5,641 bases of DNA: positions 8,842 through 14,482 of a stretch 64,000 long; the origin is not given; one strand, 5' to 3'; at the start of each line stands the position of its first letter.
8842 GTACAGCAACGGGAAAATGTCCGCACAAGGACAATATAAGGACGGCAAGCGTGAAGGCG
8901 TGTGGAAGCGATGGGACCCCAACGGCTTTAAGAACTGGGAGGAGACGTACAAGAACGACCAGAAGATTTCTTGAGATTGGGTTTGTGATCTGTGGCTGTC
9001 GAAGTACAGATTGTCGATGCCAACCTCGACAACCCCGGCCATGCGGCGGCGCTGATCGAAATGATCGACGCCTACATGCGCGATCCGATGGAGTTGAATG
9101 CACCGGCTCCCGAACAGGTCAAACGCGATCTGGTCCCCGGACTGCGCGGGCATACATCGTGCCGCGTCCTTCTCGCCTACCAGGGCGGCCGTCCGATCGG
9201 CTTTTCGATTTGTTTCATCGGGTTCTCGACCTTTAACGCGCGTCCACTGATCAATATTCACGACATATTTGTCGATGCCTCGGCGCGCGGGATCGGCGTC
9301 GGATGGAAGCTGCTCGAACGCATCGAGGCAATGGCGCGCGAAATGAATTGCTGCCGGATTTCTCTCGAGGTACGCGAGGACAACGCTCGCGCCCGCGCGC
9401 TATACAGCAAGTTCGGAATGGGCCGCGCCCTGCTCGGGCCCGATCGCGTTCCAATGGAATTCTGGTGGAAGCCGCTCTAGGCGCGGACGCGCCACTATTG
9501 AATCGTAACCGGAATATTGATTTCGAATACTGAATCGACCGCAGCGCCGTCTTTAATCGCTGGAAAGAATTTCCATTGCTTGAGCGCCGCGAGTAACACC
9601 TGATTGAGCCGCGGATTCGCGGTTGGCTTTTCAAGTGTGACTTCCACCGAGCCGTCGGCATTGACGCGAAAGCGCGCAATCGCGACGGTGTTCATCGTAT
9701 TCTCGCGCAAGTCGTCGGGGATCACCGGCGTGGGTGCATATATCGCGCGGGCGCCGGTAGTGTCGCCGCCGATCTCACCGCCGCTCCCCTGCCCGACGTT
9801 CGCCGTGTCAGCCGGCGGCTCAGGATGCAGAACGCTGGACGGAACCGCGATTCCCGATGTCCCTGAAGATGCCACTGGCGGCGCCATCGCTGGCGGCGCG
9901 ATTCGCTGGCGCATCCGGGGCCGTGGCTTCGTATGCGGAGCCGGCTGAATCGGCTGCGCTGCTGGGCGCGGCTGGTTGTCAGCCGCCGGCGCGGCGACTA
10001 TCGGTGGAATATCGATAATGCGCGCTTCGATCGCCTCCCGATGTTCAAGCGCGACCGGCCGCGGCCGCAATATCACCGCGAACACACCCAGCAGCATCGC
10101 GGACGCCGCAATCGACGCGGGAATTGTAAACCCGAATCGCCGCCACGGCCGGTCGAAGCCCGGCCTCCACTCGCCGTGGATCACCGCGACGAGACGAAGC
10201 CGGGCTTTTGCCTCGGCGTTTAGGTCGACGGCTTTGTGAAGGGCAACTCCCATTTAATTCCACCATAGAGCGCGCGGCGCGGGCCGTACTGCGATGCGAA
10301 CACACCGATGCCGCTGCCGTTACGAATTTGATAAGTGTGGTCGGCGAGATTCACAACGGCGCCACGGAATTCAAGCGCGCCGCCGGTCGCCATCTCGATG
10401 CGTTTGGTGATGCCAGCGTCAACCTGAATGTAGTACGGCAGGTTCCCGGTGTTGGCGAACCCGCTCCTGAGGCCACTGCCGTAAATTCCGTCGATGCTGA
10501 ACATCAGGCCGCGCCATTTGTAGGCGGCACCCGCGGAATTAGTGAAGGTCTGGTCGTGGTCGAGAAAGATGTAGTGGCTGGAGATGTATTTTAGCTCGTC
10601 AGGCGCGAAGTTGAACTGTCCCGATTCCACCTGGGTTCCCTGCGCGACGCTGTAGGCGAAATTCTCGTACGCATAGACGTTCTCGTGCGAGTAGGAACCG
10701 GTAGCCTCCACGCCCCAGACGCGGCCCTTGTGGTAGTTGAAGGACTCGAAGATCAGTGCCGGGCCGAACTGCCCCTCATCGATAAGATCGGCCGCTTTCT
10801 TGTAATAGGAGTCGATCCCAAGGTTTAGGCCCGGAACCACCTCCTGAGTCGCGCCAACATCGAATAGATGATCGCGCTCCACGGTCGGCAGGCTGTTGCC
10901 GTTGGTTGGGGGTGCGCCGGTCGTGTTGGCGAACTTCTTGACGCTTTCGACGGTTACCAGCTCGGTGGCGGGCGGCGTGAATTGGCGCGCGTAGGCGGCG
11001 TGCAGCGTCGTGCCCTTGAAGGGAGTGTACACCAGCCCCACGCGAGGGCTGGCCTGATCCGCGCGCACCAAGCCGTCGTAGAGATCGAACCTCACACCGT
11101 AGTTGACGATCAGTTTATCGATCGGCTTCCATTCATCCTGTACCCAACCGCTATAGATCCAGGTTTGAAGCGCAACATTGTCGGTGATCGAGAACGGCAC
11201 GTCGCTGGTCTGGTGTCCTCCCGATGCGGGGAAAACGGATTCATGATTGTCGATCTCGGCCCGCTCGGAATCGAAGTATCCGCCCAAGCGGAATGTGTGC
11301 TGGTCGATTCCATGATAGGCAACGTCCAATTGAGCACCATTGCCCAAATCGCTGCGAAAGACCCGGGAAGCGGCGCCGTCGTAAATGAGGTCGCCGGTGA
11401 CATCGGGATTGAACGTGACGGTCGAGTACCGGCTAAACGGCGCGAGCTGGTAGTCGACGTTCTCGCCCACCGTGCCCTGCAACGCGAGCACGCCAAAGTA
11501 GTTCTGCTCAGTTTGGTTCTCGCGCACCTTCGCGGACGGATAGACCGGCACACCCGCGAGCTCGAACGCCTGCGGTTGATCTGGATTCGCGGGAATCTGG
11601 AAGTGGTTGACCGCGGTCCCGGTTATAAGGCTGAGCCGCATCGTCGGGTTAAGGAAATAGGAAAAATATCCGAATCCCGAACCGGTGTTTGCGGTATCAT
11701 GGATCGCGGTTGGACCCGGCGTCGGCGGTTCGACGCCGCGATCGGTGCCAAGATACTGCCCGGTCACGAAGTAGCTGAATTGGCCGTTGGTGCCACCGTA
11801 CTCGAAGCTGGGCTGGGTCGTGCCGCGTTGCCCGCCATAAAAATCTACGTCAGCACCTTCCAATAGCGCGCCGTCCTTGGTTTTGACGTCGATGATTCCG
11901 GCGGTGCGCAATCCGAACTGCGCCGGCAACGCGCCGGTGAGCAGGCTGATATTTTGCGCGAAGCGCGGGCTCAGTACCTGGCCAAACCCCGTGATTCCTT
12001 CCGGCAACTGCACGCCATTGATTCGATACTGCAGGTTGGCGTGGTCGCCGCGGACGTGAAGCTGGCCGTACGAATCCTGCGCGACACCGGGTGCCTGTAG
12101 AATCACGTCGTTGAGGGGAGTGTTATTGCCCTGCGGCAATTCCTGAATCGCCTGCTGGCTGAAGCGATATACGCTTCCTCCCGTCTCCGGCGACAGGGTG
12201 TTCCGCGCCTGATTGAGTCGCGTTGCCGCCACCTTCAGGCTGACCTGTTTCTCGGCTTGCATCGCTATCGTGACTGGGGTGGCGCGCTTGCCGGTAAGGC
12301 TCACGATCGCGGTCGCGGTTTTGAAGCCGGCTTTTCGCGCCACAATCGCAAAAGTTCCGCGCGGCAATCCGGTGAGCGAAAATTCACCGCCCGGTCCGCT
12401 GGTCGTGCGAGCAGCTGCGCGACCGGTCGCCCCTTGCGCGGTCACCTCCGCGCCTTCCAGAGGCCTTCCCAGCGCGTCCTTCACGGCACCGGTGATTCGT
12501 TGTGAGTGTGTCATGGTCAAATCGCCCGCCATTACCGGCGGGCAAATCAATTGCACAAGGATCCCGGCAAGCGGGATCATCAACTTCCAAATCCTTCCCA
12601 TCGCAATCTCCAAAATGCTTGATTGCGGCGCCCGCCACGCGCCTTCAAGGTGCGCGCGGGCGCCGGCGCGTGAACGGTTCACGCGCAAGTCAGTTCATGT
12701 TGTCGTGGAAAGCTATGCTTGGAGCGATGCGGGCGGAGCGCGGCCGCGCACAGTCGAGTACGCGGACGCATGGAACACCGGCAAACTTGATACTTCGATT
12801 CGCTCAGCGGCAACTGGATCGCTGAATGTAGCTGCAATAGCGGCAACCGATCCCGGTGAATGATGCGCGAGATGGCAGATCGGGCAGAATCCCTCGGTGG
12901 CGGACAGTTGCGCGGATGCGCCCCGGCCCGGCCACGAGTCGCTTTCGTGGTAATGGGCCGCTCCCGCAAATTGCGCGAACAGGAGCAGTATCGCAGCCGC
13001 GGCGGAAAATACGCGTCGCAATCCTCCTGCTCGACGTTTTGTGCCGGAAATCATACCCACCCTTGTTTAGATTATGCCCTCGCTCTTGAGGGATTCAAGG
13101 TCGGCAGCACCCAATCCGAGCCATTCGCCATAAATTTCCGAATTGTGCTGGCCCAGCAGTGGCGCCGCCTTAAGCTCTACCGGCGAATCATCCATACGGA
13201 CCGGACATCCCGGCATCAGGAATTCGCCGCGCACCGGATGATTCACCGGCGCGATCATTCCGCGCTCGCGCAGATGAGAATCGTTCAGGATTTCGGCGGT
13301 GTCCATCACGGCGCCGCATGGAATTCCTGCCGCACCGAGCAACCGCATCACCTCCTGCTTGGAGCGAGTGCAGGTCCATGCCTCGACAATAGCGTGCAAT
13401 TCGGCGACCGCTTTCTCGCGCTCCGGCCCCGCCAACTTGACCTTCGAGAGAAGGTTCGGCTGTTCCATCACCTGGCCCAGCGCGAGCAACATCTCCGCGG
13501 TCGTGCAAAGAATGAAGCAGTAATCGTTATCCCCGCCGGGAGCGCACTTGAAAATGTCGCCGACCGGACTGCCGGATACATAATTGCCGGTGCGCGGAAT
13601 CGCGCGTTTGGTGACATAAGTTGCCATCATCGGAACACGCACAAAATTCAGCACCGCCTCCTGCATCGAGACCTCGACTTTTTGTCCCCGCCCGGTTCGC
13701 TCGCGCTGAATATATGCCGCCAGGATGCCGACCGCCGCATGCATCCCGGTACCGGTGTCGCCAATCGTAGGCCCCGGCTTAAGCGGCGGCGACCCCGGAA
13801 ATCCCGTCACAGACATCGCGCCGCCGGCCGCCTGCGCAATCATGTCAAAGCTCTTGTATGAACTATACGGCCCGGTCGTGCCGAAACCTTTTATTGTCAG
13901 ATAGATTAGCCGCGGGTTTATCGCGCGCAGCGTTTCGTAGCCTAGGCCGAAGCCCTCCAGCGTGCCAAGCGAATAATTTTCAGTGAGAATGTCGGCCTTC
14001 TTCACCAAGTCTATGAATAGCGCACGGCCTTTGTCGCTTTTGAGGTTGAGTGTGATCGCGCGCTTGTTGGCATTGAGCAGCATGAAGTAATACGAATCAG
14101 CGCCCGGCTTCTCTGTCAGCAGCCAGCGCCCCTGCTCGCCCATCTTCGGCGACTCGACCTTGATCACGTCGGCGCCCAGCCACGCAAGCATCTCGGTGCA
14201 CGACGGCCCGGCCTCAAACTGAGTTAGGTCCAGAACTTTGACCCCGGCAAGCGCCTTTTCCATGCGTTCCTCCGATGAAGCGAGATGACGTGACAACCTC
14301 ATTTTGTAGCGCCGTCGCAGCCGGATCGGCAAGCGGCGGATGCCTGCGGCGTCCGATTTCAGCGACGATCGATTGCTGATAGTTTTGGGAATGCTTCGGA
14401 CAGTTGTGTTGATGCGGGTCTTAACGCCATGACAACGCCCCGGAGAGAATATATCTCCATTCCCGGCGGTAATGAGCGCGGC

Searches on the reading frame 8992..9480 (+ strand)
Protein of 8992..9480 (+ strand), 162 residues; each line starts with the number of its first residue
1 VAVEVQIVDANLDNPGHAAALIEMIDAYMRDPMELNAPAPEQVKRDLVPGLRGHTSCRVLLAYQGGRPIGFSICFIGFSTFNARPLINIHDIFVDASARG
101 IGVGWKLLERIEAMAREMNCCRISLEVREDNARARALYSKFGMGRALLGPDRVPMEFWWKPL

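Call 84: search_protein_families(library=pfam, proteins=[window:8992-9480:+], max_evalue=0.001)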
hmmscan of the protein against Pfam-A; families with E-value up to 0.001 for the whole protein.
window:8992-9480:+ (162 aa): 3 families
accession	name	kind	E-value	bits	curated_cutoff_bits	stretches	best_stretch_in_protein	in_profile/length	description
PF00583.31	Acetyltransf_1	-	5.8e-19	68.9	20.7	1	24-143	4-116/116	Acetyltransferase (GNAT) family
PF13508.13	Acetyltransf_7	-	4.8e-12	46.5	27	1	57-142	3-81/84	Acetyltransferase (GNAT) domain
PF13673.13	Acetyltransf_10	-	6.2e-08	33.1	23.6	1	58-144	32-108/128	Acetyltransferase (GNAT) domain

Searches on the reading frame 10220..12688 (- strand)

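Call 15: search_protein_families(library=pfam, proteins=[window:10220-12688:-], max_evalue=0.00001)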
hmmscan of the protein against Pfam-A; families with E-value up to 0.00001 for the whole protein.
window:10220-12688:- (822 aa): 4 families
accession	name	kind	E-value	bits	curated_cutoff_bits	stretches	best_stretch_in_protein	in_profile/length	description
PF00593.30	TonB_dep_Rec_b-barrel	-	7.2e-20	72.7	27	1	402-781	66-436/436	TonB dependent receptor-like, beta-barrel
PF13620.12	CarboxypepD_reg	-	7.3e-16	58.7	32.3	1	65-144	2-82/82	Carboxypeptidase regulatory-like domain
PF25183.1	OMP_b-brl_4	-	9.7e-11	41.2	30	1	502-544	358-400/838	Outer membrane beta barrel domain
PF13715.12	CarbopepD_reg_2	-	1.3e-07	32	32.2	1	65-147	1-80/88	CarboxypepD_reg-like domain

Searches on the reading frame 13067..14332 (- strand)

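Call 15: search_protein_families(library=pfam, proteins=[window:13067-14332:-], max_evalue=0.00001)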
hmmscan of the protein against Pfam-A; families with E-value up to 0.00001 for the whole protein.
window:13067-14332:- (421 aa): 1 family
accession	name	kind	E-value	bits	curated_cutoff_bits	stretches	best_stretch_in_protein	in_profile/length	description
PF02515.22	CoA_transf_3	-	2.2e-113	379.5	23.3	1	28-397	1-366/366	CoA-transferase family III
